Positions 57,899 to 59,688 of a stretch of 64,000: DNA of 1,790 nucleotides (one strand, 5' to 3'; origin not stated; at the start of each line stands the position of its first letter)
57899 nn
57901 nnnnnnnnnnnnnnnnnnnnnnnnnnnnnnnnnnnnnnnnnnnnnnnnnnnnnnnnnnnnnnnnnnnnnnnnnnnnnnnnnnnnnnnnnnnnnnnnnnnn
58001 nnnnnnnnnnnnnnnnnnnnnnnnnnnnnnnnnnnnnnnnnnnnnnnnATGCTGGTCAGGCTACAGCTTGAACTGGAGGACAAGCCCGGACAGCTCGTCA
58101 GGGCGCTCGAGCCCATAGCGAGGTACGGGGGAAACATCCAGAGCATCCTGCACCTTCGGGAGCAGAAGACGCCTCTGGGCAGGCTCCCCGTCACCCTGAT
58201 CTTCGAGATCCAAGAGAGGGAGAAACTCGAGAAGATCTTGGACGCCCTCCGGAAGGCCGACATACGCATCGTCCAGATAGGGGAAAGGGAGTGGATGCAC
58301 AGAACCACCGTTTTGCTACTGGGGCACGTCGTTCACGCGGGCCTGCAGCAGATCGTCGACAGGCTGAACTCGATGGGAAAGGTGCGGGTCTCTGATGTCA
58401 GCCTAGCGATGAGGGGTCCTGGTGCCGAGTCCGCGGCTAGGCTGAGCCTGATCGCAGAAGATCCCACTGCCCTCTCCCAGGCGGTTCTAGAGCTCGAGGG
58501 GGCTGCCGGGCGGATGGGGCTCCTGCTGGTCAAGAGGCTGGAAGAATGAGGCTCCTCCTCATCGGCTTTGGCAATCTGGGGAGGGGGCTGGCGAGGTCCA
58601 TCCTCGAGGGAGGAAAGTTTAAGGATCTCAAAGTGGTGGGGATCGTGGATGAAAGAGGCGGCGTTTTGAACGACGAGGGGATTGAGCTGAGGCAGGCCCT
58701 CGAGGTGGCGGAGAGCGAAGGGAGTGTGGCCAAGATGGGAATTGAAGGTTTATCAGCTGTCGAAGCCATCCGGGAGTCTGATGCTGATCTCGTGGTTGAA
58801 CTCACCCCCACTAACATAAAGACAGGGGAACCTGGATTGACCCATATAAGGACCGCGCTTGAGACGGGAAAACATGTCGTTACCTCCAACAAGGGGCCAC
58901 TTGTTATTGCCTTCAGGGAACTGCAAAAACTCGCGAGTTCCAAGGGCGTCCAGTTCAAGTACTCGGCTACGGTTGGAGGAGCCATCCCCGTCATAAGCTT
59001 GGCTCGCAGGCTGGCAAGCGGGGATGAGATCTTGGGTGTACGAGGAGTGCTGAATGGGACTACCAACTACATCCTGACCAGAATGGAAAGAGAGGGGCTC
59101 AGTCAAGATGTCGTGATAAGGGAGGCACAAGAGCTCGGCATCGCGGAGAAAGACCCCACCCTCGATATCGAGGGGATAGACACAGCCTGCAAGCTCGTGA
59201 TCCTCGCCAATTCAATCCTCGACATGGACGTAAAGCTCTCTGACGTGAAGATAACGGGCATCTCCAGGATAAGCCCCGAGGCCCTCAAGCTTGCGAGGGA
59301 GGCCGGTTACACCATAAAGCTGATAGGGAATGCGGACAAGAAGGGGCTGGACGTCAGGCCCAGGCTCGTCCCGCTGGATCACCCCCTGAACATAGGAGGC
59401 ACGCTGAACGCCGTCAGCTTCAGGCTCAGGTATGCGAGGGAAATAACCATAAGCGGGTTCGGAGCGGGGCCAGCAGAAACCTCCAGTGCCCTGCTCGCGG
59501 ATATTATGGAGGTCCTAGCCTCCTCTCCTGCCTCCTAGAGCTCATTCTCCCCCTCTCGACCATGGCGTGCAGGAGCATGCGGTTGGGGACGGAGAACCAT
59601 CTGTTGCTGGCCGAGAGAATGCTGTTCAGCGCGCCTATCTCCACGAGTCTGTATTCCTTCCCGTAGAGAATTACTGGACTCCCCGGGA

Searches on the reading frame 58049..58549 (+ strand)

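Call 3: search_protein_families(library=pfam, proteins=[window:58049-58549:+], max_evalue=1)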
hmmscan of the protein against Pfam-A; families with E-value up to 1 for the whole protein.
window:58049-58549:+ (166 aa): 5 families
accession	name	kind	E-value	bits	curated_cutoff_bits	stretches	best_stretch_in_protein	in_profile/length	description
PF01842.31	ACT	-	9.9e-09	35.3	27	1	4-69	2-63/66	ACT domain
PF22629.2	ACT_AHAS_ss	-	7.2e-06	26.5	27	1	5-69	1-61/67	AHAS small subunit-like ACT domain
PF13291.12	ACT_4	-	6.8e-05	23.9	27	1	3-70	7-72/80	ACT domain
PF04455.17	Saccharop_dh_N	-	0.0013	19.6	23.5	1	87-150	3-67/100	LOR/SDH bifunctional enzyme conserved region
PF22190.2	TTHA0829-like_ACT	-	0.0039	17.6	27.4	1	4-76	4-68/70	TTHA0829-like ACT domain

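Call 4: search_protein_families(library=ncbifam, proteins=[window:58049-58549:+], max_evalue=1)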
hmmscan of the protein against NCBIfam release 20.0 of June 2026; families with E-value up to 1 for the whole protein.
window:58049-58549:+ (166 aa): 7 families
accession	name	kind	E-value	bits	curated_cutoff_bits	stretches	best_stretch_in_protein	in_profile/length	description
NF005600.0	PRK07334.1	equivalog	9e-08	31.1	496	1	2-73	331-403/408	threonine ammonia-lyase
TIGR01127.1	ilvA_1Cterm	equivalog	2.4e-07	30.1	378.75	1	3-70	306-374/380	threonine ammonia-lyase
TIGR00119.1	acolac_sm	equivalog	0.00046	20.2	56.9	1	6-118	6-116/158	acetolactate synthase small subunit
NF003361.0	PRK04435.1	equivalog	0.00046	20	131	1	3-71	71-137/148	ACT domain-containing protein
NF038387.1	CBS_CbpA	equivalog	0.00057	19.6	150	1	6-78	136-207/209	cyclic di-AMP binding protein CbpA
NF008864.0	PRK11895.1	equivalog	0.033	13.9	119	1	6-117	7-116/164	acetolactate synthase small subunit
TIGR01270.1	Trp_5_monoox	equivalog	0.11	11.1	705.5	1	48-114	32-103/464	tryptophan 5-monooxygenase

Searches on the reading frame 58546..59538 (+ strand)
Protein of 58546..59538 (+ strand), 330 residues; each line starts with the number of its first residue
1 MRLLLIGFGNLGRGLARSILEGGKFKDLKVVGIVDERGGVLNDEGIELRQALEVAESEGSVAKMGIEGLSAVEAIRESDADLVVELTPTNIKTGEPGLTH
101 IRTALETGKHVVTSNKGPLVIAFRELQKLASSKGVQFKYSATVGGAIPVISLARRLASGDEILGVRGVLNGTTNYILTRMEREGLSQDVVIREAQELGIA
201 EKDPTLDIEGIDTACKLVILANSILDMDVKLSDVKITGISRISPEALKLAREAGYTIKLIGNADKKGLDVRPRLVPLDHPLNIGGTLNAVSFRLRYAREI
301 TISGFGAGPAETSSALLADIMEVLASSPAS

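Call 3: search_protein_families(library=pfam, proteins=[window:58546-59538:+], max_evalue=1)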
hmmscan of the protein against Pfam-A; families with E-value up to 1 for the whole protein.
window:58546-59538:+ (330 aa): 9 families
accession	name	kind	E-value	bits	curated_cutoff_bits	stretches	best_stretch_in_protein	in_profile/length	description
PF00742.24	Homoserine_dh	-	8.6e-56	188.9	22.9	1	148-321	1-173/173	Homoserine dehydrogenase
PF03447.22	NAD_binding_3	-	2.8e-09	38.1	24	1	7-139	1-115/116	Homoserine dehydrogenase, NAD binding domain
PF00208.27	ELFV_dehydrog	-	3.9e-06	27.2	23.4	1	4-65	36-93/241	Glutamate/Leucine/Phenylalanine/Valine dehydrogenase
PF01408.29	GFO_IDH_MocA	-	0.0011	20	24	1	2-134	2-113/120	Oxidoreductase family, NAD-binding Rossmann fold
PF03435.24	Sacchrp_dh_NADP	-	0.0038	18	25.1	1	4-116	2-100/129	Saccharopine dehydrogenase NADP binding domain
PF02254.24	TrkA_N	-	0.077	13.8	23.8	1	4-80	2-74/116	TrkA-N domain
PF00044.30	Gp_dh_N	-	0.094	13.5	31.7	1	1-35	1-32/101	Glyceraldehyde 3-phosphate dehydrogenase, NAD binding domain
PF01232.29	Mannitol_dh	-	0.11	12.9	27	1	1-103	1-96/199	Mannitol dehydrogenase Rossmann domain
PF03807.23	F420_oxidored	-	0.59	11.2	21.6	0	5-30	4-26/94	NADP oxidoreductase coenzyme F420-dependent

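Call 4: search_protein_families(library=ncbifam, proteins=[window:58546-59538:+], max_evalue=1)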
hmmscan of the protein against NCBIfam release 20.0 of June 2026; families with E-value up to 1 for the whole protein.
window:58546-59538:+ (330 aa): 13 families
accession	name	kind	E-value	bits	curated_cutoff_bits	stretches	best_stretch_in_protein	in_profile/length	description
NF004912.0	PRK06270.1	equivalog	3.6e-122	408.1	373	1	1-325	4-338/343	homoserine dehydrogenase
NF004976.0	PRK06349.1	subfamily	2.3e-72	244.4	205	1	70-325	64-320/430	homoserine dehydrogenase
NF006235.0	PRK08374.1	equivalog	3.1e-61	207.3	451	1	2-322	4-327/336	homoserine dehydrogenase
NF005290.0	PRK06813.1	equivalog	8.3e-60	202.6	286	1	2-325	4-338/346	homoserine dehydrogenase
NF005002.0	PRK06392.1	equivalog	6.3e-40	137.1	296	1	1-321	4-322/329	homoserine dehydrogenase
NF006959.0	PRK09436.1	equivalog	2.9e-34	118.3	726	2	3-237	468-702/819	bifunctional aspartate kinase/homoserine dehydrogenase I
NF007003.0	PRK09466.1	subfamily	1.2e-22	80.2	582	1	3-237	461-696/810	bifunctional aspartate kinase/homoserine dehydrogenase II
NF040817.1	GdhA_Arch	equivalog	5.5e-05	22.5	750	1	5-84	217-293/419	glutamate dehydrogenase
NF040740.1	ornith_Ord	equivalog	0.00033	20.2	400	1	2-115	2-101/335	2,4-diaminopentanoate dehydrogenase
NF047886.1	AmOxnSyBioU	equivalog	0.00062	18.9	600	1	5-77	3-72/323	(S)-8-amino-7-oxononanoate synthase BioU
NF001933.0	PRK00711.1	subfamily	0.027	13.5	383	1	86-144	167-225/429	D-amino acid dehydrogenase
NF041398.1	GluDhGdhB_Halo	equivalog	0.06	12.2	620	1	6-90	213-291/410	glutamate dehydrogenase GdhB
NF010058.0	PRK13535.1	equivalog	0.16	11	539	1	2-34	4-36/339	erythrose-4-phosphate dehydrogenase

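Call 8: find_related_loci(query=window:58546-59538:+, collection=genome_contigs, flank=4000)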
Query window:58546-59538:+ (330 aa) in genome_contigs; peptide patterns used: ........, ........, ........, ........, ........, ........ (x = any residue, [..] = any of these).
202 stretches matched a pattern; 111 encode a relative of the query (tblastn E <= 1e-3); the best 80 are kept; 80 distinct loci.
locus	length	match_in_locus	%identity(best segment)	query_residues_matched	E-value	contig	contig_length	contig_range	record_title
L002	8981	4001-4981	70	1-323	8e-151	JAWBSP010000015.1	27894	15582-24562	MAG: Candidatus Hadarchaeales archaeon isolate JZ-1_201709_bins_109 JZ-1_201709_bins_109_scaffold_15, whole genome shotg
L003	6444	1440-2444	61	1-326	7e-133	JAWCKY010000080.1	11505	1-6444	MAG: Candidatus Hadarchaeales archaeon isolate JZ-2_201705_bins_157 JZ-2_201705_bins_157_scaffold_80, whole genome shotg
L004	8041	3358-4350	61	1-323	2e-129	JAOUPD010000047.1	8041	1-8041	MAG: Hadesarchaea archaeon isolate 8_1_Oct_SF_Bin37 8_1_Oct_SF_Bin37_scaffold_8727_c1, whole genome shotgun sequence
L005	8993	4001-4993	60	1-323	6e-129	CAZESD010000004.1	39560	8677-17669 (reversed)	MAG TPA_asm: Candidatus Hadarchaeota archaeon isolate SRP239594_co1_156 genome assembly, contig: NODE_198_length_39560_c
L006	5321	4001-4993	60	1-323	3e-128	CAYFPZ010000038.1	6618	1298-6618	MAG TPA_asm: Candidatus Hadarchaeota archaeon isolate ERP108616_co1_256 genome assembly, contig: k119_1191978, whole gen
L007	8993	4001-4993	60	1-323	4e-128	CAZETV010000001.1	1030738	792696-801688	MAG TPA_asm: Candidatus Hadarchaeota archaeon isolate binchicken_co294_43 genome assembly, contig: NODE_2_length_1030738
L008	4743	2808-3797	61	2-323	2e-128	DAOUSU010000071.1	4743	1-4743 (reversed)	MAG TPA_asm: Hadesarchaea archaeon isolate CSMAG_554 CSMAG_554_k127_6379_length_4743_cov_15.0000, whole genome shotgun s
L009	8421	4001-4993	60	1-323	3e-127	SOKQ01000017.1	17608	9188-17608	MAG: Hadesarchaea archaeon isolate E44_bin86 NODE_1079_length_17608_cov_9.102547, whole genome shotgun sequence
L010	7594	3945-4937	62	1-323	2e-126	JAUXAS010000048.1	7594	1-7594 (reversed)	MAG: Hadesarchaea archaeon isolate CSMAG_2768 CSMAG_2768_k141_783215_length_7594_cov_15.1619, whole genome shotgun seque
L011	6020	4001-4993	61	1-323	1e-125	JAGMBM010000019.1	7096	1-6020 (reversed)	MAG: Hadesarchaea archaeon isolate RS_16_21 ZL425.bin.21.fa_19, whole genome shotgun sequence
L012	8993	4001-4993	60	1-323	5e-125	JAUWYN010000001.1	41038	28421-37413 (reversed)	MAG: Hadesarchaea archaeon isolate CSMAG_2711 CSMAG_2711_k141_717245_length_41038_cov_15.0327, whole genome shotgun sequ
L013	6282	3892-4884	60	1-323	1e-124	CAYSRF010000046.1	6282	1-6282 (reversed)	MAG TPA_asm: Candidatus Hadarchaeota archaeon isolate SRP239594_co1_80 genome assembly, contig: NODE_8388_length_6282_co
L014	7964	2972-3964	59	1-323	3e-124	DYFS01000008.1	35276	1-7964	MAG TPA_asm: Candidatus Hadarchaeum sp. isolate BE2011_56_16 Afr_mines_BE2011_412_length_35276_cov_7_305301, whole genom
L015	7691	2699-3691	59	1-323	4e-123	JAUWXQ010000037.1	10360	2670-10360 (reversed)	MAG: Hadesarchaea archaeon isolate CSMAG_2688 CSMAG_2688_k141_2572208_length_10360_cov_13.0000, whole genome shotgun seq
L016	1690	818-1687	61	1-281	8e-122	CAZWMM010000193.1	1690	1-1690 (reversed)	MAG TPA_asm: Candidatus Hadarchaeota archaeon isolate binchicken_co383_78 genome assembly, contig: NODE_73566_length_169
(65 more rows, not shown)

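Call 31: search_protein_families(library=pfam, proteins=[L005:2900-3478:+, L005:1324-2412:-, L010:3126-3410:+], max_evalue=0.1)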
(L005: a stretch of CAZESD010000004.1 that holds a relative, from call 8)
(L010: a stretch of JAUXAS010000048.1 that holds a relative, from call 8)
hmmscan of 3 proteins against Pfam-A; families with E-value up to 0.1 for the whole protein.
L005:2900-3478:+ (192 aa): 2 families
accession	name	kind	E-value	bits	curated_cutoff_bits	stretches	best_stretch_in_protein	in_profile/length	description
PF17886.7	ArsA_HSP20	-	0.00055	19.9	22.5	1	117-143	3-29/63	HSP20-like domain found in ArsA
PF00011.27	HSP20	-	0.0013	19.3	20.8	1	117-148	8-39/102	Hsp20/alpha crystallin family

L005:1324-2412:- (362 aa): 2 families
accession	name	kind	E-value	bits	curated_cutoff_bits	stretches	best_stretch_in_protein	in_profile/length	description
PF04055.27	Radical_SAM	-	1.1e-15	58.6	29.5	1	95-258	2-164/166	Radical SAM superfamily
PF08902.16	DUF1848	-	8.5e-06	26.2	30.5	0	189-247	66-124/262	Domain of unknown function (DUF1848)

L010:3126-3410:+ (94 aa): 0 families

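Call 66: search_protein_families(library=ncbifam, proteins=[L010:1936-3129:+, L005:2900-3478:+, L005:1324-2412:-], max_evalue=0.001)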
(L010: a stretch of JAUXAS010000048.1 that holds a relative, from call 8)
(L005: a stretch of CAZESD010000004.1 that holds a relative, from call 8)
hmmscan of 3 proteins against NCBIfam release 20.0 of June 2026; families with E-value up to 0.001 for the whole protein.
L010:1936-3129:+ (397 aa): 10 families
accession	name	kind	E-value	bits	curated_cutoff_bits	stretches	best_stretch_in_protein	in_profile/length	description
NF003242.0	PRK04200.1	equivalog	5.3e-162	539.2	426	1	1-396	1-394/395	cofactor-independent phosphoglycerate mutase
TIGR02535.1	hyp_Hser_kinase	hypoth_equivalog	5.6e-158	525.9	446.3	1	1-396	1-397/397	proposed homoserine kinase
TIGR00306.2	apgM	subfamily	4.5e-155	516.6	320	1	2-395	1-403/403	2,3-bisphosphoglycerate-independent phosphoglycerate mutase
NF003104.0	PRK04024.1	equivalog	1.6e-104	349.9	489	1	1-396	3-402/412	2,3-bisphosphoglycerate-independent phosphoglycerate mutase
NF038358.1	phophono_PhpG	equivalog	1.2e-74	251.5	545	2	178-395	199-416/417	CMP-5'-phosphonoformate--3-phosphoglycerate phosphonoformyl transferase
NF003160.0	PRK04135.1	equivalog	2.3e-62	210.9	468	1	2-395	17-392/403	2,3-bisphosphoglycerate-independent phosphoglycerate mutase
NF003766.0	PRK05362.1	equivalog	0.00027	19.8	256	1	227-376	223-370/396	phosphopentomutase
TIGR01307.1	pgm_bpd_ind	equivalog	0.00039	19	330.65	1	287-341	384-438/504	2,3-bisphosphoglycerate-independent phosphoglycerate mutase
TIGR01696.1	deoB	equivalog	0.00072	18.5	341.2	1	298-376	281-361/381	phosphopentomutase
NF009049.0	PRK12383.1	equivalog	0.00095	18.2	254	0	288-362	287-362/408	phosphopentomutase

L005:2900-3478:+ (192 aa): 2 families
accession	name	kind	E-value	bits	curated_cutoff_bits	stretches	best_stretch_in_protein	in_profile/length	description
NF041800.1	Hsp20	equivalog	3e-09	36.7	140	1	113-181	80-147/162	archaeal heat shock protein Hsp20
NF042420.1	Hsp18_Clos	equivalog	0.00041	20.4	195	0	119-147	55-83/147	heat shock protein Hsp18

L005:1324-2412:- (362 aa): 5 families
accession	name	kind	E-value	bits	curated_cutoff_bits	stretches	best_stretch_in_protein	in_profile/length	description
NF033668.1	rSAM_PA0069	hypoth_equivalog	6.5e-49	166.8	360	1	90-269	57-250/348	PA0069 family radical SAM protein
NF038135.1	rSAM_Rv2578c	equivalog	4.5e-29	101.5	430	1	88-332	58-316/317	Rv2578c family radical SAM protein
NF038136.1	rSAM_Rv_intein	exception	9.7e-24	84.1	700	1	123-332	360-573/574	intein-containing Rv2578c family radical SAM protein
TIGR04470.1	rSAM_mob_pairB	equivalog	3.1e-22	79.2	410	1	92-310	20-238/285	radical SAM mobile pair protein B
TIGR04070.1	photo_TT_lyase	equivalog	3e-06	26.4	400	1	86-245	73-234/338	spore photoproduct lyase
